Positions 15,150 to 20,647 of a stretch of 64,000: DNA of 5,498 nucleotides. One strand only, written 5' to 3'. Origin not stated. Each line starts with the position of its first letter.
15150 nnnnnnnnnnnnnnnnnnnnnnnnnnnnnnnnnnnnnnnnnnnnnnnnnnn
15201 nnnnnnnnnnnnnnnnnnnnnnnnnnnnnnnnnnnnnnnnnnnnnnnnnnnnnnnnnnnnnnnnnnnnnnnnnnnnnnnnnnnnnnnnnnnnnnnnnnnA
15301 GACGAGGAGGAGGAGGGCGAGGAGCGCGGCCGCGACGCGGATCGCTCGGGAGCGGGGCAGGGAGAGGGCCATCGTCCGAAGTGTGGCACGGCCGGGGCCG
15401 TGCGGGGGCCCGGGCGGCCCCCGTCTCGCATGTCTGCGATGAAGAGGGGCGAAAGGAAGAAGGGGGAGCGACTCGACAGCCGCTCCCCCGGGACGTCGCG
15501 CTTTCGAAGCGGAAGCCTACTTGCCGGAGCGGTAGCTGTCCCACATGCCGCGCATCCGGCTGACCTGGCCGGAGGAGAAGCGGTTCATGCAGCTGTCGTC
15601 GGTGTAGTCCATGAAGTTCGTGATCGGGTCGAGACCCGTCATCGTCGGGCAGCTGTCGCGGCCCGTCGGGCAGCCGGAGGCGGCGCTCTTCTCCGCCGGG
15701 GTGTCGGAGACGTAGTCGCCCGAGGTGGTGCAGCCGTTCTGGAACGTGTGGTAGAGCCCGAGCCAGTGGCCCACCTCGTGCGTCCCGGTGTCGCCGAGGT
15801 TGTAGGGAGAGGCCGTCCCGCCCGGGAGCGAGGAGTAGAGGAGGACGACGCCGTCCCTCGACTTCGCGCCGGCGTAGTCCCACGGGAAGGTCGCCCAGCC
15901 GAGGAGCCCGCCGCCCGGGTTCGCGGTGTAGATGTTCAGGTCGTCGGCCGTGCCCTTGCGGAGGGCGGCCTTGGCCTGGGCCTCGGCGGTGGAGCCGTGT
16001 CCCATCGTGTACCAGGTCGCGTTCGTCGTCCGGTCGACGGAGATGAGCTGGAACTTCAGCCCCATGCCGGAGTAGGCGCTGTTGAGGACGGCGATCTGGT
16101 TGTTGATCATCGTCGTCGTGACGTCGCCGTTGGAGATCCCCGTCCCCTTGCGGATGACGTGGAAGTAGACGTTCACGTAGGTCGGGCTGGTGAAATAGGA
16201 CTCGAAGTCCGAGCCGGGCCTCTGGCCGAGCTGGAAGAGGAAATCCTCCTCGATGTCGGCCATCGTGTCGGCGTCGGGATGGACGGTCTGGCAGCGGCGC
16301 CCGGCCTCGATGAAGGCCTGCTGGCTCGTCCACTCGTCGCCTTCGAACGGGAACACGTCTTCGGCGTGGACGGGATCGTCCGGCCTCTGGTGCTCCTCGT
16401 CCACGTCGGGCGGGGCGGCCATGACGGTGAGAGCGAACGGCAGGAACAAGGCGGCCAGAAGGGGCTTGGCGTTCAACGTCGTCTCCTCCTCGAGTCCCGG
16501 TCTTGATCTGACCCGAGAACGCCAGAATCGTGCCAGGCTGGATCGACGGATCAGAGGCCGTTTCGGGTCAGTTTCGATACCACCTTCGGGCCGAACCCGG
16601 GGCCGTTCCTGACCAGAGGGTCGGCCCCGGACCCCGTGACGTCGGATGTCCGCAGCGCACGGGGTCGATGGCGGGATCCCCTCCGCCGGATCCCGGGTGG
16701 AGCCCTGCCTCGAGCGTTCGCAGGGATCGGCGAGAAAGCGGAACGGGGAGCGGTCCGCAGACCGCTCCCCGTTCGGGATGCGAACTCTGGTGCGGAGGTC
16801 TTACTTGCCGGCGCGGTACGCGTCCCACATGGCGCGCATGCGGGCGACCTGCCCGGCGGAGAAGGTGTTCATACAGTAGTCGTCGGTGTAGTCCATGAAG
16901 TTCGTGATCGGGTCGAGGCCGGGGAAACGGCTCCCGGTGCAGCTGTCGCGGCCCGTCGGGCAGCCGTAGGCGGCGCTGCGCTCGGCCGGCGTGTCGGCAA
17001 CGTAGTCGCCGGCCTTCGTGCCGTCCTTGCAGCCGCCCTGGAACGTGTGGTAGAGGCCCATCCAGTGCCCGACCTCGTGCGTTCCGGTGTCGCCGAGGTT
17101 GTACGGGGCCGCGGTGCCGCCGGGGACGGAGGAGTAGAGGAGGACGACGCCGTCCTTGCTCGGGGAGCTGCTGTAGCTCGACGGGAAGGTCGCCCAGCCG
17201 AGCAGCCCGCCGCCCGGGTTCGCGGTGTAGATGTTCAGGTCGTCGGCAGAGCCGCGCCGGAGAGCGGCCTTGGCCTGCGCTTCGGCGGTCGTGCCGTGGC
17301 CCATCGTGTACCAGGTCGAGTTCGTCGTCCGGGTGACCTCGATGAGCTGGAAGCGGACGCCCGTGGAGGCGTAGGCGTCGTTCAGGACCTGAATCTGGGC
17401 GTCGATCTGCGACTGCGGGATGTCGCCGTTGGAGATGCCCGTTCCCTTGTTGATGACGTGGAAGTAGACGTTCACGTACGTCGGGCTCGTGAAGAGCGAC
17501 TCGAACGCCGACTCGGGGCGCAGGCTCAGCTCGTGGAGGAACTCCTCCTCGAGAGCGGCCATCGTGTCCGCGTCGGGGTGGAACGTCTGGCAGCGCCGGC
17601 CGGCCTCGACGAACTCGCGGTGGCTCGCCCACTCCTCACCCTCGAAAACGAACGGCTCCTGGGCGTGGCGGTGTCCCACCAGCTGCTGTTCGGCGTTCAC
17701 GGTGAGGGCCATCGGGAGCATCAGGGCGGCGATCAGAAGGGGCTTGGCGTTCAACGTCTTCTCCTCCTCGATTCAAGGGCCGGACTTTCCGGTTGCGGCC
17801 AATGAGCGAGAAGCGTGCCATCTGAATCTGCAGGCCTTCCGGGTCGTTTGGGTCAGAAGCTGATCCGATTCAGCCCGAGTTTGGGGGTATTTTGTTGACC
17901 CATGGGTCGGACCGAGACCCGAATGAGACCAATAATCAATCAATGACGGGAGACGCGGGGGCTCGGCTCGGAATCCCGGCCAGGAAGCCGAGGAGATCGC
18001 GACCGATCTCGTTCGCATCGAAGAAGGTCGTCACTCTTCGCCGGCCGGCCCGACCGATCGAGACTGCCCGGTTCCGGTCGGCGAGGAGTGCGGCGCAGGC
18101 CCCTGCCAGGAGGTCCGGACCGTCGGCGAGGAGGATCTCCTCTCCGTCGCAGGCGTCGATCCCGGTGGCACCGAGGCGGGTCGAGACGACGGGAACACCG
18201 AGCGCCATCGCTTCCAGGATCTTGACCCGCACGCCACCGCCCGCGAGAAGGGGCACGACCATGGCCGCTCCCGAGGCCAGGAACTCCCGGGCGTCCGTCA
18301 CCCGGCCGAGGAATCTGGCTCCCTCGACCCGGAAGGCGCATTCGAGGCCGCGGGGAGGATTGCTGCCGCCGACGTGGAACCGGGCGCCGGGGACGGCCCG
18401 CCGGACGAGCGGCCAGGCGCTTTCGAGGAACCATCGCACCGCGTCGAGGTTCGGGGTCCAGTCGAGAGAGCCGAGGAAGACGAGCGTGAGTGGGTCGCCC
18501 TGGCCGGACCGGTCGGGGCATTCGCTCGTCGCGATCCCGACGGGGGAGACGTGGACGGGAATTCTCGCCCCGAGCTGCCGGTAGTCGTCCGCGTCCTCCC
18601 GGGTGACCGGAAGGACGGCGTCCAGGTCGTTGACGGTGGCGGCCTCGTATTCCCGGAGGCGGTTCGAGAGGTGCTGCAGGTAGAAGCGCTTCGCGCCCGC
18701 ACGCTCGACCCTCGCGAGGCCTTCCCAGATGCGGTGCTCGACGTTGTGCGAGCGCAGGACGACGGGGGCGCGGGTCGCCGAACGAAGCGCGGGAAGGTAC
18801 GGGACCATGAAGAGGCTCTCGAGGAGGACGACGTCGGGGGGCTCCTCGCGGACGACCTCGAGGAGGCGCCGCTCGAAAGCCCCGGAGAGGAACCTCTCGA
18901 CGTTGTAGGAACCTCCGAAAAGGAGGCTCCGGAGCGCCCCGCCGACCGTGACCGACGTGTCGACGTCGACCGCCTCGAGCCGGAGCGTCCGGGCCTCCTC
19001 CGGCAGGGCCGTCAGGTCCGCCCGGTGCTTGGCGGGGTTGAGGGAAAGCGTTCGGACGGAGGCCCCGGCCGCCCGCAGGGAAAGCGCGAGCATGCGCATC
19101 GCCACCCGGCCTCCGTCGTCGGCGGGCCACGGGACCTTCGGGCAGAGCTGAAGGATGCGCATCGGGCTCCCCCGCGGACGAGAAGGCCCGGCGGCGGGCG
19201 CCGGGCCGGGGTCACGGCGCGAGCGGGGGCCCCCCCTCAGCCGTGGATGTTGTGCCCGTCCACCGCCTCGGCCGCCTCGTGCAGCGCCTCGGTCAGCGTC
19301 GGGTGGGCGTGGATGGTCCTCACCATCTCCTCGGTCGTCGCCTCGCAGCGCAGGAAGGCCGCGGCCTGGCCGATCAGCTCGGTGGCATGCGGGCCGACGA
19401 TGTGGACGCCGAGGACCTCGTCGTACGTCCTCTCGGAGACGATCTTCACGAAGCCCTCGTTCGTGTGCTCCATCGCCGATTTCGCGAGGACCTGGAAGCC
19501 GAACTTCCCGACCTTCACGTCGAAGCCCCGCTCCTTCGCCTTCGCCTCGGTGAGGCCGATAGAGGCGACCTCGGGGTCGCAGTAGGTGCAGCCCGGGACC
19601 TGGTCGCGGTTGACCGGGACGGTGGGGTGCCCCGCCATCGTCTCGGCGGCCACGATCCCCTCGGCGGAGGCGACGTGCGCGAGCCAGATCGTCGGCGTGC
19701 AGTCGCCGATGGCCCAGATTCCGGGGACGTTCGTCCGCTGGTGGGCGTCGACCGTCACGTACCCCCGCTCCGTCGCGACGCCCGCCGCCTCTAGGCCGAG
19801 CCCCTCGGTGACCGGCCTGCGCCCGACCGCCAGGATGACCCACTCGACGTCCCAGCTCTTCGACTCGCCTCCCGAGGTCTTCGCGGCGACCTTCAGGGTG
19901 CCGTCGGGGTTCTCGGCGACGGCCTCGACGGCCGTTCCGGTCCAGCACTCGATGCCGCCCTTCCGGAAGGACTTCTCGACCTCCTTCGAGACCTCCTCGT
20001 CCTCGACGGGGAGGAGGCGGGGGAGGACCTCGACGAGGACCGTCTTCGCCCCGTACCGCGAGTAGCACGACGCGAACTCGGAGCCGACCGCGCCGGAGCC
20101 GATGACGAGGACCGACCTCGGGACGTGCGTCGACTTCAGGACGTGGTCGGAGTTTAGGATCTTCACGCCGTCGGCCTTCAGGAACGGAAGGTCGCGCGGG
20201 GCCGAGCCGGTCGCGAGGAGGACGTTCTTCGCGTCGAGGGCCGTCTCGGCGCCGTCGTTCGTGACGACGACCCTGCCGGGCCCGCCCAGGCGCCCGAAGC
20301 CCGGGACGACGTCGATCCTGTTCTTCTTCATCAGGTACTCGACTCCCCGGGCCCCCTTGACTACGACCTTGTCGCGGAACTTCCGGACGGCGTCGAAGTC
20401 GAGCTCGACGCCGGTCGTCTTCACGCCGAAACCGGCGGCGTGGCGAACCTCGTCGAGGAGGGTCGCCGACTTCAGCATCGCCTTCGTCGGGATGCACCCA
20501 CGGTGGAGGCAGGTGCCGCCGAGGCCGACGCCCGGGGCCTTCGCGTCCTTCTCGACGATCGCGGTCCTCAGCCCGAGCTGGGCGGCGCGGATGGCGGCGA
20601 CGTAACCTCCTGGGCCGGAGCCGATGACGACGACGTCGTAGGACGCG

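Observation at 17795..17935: Sigma-54-like promoter in an unusually AT-rich spacer upstream of M43 protease 2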

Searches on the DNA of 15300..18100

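Call 47: search_rna_families(source=window, start=15300, end=18100, threshold=evalue, max_evalue=1)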
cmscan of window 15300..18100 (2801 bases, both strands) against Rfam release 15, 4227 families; matches with E-value up to 1: 0.
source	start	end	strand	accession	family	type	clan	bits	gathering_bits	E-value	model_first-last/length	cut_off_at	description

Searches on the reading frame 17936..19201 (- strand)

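Call 5: search_protein_families(library=pfam, proteins=[window:17940-19130:-])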
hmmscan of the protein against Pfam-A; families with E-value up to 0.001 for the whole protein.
window:17940-19130:- (396 aa): 0 families

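Call 62: search_protein_families(library=ncbifam, proteins=[window:17936-19201:-], max_evalue=0.001)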
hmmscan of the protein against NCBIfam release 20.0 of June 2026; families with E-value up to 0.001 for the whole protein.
window:17936-19201:- (421 aa): 6 families
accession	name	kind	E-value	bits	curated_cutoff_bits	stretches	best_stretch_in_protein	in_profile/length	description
TIGR03087.1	stp1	hypoth_equivalog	2.4e-48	165.3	316.65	1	16-394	1-381/397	TIGR03087 family PEP-CTERM/XrtA system glycosyltransferase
TIGR03088.1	stp2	hypoth_equivalog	1.7e-09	37.2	409.05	1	295-399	257-362/374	TIGR03088 family PEP-CTERM/XrtA system glycosyltransferase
NF041876.1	EPS_EpsE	equivalog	7.6e-09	35.3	400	1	309-398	294-384/389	exopolysaccharide biosynthesis GT4 family glycosyltransferase EpsE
TIGR03999.1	thiol_BshA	equivalog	0.00028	19.9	273.7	1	296-399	258-362/375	N-acetyl-alpha-D-glucosaminyl L-malate synthase BshA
NF053787.1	GlcN_PG_synth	equivalog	0.00031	19.7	480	0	328-404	278-353/361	N-acetylglucosaminyl phosphatidylglycerol synthase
TIGR02149.1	glgA_Coryne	subfamily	0.00084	18.6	302.4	0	326-401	298-381/391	glycogen synthase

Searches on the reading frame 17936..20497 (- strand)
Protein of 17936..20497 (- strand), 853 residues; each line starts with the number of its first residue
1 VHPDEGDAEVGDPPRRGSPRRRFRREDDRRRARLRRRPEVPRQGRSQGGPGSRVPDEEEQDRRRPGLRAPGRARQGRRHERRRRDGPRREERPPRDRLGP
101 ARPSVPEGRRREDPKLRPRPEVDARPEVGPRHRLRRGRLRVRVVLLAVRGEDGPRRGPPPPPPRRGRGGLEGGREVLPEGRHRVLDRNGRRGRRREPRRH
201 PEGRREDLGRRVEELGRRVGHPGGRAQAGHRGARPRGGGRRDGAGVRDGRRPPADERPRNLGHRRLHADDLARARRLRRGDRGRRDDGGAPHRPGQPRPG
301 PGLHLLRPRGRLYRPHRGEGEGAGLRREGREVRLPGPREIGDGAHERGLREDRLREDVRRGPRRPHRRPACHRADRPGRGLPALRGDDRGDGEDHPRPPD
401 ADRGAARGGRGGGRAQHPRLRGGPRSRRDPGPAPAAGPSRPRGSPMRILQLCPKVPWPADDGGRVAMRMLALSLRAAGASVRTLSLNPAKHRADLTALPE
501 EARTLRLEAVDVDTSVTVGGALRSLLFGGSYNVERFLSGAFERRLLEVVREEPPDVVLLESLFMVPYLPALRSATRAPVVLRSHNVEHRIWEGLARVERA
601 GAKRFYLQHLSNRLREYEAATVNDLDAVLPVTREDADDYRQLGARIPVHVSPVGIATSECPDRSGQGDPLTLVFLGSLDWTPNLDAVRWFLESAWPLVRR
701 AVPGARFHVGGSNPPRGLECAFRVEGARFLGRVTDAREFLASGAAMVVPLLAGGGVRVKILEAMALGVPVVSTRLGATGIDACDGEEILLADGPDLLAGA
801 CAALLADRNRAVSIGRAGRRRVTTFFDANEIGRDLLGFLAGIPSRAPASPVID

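Call 5: search_protein_families(library=pfam, proteins=[window:17936-20497:-])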
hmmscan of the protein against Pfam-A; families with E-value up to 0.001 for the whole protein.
window:17936-20497:- (853 aa): 3 families
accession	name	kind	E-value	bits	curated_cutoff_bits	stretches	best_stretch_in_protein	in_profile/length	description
PF13692.12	Glyco_trans_1_4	-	9.8e-24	84.7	27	1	671-807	3-142/142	Glycosyl transferases group 1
PF13524.12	Glyco_trans_1_2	-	4.8e-11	43.2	25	1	699-833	10-140/144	Glycosyl transferase-like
PF00534.26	Glycos_transf_1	-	1.5e-05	25.1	26.4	1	727-821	75-172/172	Glycosyl transferases group 1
